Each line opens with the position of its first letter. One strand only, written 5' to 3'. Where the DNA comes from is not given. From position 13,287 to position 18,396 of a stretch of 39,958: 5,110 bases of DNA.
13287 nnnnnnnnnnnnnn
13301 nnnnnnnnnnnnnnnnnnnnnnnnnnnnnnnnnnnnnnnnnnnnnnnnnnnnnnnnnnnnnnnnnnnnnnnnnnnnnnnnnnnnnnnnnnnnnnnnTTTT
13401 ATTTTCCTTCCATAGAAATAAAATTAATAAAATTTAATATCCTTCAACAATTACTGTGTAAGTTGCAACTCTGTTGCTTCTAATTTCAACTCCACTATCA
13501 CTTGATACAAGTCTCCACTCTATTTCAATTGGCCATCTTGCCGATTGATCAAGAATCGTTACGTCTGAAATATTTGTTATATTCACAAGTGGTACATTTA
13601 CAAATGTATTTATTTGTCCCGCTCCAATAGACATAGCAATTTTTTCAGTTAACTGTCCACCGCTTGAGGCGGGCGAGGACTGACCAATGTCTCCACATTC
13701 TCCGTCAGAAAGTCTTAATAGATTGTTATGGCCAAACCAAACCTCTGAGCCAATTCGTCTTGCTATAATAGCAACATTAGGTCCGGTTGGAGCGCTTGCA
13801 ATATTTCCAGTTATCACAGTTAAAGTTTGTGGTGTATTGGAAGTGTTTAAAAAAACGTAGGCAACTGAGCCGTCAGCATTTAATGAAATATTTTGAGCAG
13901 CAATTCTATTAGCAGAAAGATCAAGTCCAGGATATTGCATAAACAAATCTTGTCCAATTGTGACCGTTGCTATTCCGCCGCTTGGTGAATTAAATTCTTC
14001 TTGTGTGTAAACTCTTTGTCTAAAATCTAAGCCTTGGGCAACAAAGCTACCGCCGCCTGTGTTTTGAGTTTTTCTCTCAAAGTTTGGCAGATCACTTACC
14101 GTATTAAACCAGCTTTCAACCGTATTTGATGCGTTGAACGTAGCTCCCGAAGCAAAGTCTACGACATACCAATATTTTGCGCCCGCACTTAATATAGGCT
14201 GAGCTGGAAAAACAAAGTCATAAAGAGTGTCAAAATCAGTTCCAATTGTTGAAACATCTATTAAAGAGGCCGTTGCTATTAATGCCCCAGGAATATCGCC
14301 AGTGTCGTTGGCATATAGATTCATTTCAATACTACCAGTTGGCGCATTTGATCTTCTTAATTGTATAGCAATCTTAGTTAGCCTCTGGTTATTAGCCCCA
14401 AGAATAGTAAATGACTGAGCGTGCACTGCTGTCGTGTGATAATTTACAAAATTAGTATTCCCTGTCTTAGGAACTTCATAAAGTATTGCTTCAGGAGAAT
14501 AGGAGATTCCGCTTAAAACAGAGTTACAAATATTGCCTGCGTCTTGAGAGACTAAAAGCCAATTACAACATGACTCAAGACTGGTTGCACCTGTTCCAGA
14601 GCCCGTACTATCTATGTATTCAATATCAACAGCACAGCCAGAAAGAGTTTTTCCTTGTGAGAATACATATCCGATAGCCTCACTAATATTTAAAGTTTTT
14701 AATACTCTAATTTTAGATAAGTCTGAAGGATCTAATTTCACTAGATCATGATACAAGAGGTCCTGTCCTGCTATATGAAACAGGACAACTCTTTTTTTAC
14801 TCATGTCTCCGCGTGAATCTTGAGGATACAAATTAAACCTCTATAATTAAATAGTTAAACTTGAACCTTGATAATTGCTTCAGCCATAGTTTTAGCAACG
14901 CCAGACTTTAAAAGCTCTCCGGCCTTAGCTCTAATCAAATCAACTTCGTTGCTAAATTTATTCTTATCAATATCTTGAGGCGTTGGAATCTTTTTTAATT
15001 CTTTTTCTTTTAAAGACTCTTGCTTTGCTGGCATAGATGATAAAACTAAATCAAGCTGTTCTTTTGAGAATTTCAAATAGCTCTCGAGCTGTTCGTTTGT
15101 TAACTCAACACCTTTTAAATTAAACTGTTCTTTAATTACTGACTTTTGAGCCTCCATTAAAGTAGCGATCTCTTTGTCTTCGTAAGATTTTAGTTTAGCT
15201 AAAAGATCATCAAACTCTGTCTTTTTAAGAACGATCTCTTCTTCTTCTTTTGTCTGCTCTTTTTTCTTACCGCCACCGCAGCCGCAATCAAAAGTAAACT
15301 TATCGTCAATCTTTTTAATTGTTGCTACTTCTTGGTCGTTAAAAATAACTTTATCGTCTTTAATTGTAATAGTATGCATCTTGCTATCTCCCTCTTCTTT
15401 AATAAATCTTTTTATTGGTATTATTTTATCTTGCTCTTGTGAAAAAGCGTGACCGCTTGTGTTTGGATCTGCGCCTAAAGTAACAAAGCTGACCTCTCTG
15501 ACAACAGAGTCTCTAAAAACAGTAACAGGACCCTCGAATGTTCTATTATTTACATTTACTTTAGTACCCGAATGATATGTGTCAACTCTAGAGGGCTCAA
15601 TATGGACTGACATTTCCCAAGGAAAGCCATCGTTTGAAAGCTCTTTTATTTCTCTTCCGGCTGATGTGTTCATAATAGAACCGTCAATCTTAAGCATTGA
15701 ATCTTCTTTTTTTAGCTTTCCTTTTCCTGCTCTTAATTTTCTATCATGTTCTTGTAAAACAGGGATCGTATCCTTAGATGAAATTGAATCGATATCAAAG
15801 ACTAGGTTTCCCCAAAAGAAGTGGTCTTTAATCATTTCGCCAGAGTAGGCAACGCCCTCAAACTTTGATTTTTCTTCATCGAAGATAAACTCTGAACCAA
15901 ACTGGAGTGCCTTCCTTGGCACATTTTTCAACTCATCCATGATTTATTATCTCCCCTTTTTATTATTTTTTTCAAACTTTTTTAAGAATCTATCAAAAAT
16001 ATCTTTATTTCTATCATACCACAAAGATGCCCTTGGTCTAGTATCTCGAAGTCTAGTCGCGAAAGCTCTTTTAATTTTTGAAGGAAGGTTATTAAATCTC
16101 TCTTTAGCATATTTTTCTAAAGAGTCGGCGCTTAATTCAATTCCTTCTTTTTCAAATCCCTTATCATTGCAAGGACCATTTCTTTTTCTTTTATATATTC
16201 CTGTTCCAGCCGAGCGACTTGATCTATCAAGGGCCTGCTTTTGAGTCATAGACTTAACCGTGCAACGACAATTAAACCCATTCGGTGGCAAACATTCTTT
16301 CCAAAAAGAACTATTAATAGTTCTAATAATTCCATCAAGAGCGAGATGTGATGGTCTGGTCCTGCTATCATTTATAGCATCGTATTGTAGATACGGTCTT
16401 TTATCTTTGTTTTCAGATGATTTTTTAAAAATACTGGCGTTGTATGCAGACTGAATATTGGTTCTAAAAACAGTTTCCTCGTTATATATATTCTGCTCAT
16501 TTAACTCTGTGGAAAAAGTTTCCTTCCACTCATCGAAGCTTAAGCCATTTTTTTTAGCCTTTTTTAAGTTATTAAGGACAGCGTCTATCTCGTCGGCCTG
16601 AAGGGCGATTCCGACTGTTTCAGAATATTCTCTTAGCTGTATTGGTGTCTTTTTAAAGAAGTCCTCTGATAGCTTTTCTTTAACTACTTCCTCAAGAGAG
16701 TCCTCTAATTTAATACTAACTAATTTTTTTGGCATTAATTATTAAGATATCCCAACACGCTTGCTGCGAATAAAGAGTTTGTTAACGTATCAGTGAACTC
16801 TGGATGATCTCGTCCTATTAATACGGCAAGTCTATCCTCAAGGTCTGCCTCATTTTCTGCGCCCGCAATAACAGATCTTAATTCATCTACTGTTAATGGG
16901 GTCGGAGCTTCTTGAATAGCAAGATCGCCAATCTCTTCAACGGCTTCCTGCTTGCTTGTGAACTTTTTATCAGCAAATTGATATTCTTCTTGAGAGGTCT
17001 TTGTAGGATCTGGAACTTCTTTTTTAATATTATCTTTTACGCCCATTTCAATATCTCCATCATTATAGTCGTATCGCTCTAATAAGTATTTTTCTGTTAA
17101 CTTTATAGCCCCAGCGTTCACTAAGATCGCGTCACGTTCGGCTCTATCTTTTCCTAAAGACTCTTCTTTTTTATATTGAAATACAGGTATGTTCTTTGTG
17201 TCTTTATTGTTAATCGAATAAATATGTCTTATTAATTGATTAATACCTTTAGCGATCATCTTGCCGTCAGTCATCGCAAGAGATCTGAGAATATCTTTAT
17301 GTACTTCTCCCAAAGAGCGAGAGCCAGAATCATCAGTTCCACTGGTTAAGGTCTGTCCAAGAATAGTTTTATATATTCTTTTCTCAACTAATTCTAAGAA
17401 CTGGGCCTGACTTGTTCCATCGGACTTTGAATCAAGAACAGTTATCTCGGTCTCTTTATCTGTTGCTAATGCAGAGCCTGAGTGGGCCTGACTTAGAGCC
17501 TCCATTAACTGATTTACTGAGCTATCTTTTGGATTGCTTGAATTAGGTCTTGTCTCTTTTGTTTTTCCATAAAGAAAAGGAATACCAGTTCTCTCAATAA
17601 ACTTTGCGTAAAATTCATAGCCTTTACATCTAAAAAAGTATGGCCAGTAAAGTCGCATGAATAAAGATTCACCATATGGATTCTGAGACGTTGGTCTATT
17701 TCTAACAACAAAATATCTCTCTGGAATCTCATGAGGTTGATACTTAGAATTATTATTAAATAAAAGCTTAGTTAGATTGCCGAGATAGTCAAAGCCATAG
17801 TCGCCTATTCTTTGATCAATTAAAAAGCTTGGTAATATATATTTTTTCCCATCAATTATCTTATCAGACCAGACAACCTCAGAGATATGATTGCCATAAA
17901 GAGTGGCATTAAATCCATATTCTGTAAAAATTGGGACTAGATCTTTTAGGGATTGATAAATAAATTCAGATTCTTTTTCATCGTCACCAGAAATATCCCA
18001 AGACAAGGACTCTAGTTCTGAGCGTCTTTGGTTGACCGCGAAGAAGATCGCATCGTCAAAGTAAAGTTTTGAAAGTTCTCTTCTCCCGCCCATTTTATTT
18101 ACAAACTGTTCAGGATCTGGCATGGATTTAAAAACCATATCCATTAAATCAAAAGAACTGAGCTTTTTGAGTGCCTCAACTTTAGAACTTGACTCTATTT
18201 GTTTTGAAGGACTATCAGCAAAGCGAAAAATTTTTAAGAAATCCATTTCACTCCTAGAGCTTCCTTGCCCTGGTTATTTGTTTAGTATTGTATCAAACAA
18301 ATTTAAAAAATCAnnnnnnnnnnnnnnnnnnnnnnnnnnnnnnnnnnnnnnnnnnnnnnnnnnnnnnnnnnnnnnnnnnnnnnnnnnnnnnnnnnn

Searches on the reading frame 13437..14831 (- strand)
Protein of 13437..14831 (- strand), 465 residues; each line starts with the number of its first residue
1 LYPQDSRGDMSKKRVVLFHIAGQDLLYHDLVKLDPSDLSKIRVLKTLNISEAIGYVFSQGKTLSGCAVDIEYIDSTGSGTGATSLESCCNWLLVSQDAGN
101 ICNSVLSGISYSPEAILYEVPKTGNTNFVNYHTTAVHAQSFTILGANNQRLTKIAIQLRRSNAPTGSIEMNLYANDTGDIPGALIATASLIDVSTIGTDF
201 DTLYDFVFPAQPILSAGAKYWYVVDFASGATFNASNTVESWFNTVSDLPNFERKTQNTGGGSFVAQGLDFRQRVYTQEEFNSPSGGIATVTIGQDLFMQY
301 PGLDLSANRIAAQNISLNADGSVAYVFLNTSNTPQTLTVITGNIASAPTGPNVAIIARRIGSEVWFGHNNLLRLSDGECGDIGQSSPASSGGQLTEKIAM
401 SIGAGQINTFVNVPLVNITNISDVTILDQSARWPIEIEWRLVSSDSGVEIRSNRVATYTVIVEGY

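Call 28: search_protein_families(library=phrogs, proteins=[window:13437-14831:-], max_evalue=0.00001)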
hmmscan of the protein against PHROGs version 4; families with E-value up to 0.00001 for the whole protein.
window:13437-14831:- (465 aa): 0 families

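Call 99: search_protein_families(library=pfam, proteins=[window:13437-14831:-], max_evalue=0.01)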
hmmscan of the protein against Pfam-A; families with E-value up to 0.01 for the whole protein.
window:13437-14831:- (465 aa): 1 family
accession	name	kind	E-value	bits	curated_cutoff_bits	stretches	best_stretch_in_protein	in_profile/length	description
PF17189.10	Glyco_hydro_30C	-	0.00037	21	22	1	317-342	23-48/65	Glycosyl hydrolase family 30 beta sandwich domain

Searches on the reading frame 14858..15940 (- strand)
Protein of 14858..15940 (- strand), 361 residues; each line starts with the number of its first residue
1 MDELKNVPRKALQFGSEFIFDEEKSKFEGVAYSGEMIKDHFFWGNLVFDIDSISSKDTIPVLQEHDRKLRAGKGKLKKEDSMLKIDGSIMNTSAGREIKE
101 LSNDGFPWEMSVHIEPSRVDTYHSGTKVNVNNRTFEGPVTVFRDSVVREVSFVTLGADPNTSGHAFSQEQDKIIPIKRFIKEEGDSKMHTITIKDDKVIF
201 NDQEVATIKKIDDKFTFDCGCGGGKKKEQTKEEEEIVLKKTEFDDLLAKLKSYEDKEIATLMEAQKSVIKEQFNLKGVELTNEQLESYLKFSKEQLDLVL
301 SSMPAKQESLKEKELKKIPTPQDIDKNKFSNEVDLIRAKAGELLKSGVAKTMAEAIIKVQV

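Call 28: search_protein_families(library=phrogs, proteins=[window:14858-15940:-], max_evalue=0.00001)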
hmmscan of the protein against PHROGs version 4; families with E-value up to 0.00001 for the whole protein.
window:14858-15940:- (361 aa): 1 family
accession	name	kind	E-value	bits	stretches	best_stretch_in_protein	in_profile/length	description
phrog_3244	-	head and packaging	3.4e-27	97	1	19-186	41-192/326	head maturation protease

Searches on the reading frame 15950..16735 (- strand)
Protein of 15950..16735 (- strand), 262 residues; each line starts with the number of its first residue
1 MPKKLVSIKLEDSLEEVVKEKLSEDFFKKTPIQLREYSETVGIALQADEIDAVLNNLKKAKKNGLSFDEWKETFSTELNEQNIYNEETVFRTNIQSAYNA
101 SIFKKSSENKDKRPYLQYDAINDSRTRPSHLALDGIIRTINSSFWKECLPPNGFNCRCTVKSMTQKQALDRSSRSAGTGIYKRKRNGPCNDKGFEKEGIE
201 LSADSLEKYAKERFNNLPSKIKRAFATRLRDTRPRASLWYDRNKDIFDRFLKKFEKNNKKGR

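Call 29: search_protein_families(library=phrogs, proteins=[window:15950-16735:-], max_evalue=0.00001)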
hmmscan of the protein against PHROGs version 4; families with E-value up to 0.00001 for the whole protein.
window:15950-16735:- (262 aa): 9 families
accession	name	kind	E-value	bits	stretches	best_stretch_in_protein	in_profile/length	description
phrog_220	-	head and packaging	1.3e-37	130.4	1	39-216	932-1129/1338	minor head protein and DNA pilot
phrog_28631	-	unknown function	4.8e-22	79.3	1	20-182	56-217/550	-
phrog_19194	-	unknown function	1.5e-15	57.9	1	63-167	100-204/438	-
phrog_35074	-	unknown function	5e-13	48.9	1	12-166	476-633/890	-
phrog_23416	-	unknown function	2.1e-12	47.7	1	63-166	77-180/459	-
phrog_6577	-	unknown function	1.1e-11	44.8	1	47-170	113-236/1066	-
phrog_3517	-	head and packaging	2.5e-09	37.9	1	87-175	236-340/371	head morphogenesis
phrog_2468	-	head and packaging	1.6e-06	28.8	1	40-173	139-282/303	head morphogenesis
phrog_595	-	head and packaging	8.6e-06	26.3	0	49-178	181-312/513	head maturation protease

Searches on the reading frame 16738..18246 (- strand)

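Call 28: search_protein_families(library=phrogs, proteins=[window:16738-18246:-], max_evalue=0.00001)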
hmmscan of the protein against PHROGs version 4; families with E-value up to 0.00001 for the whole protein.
window:16738-18246:- (503 aa): 3 families
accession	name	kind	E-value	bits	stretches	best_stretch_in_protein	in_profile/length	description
phrog_113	-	head and packaging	1.3e-65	223.4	1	64-502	79-514/1272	portal protein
phrog_10231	-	unknown function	1.1e-17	65.4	1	273-501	13-252/256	-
phrog_35074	-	unknown function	2.3e-15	56.6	1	205-342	180-311/890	-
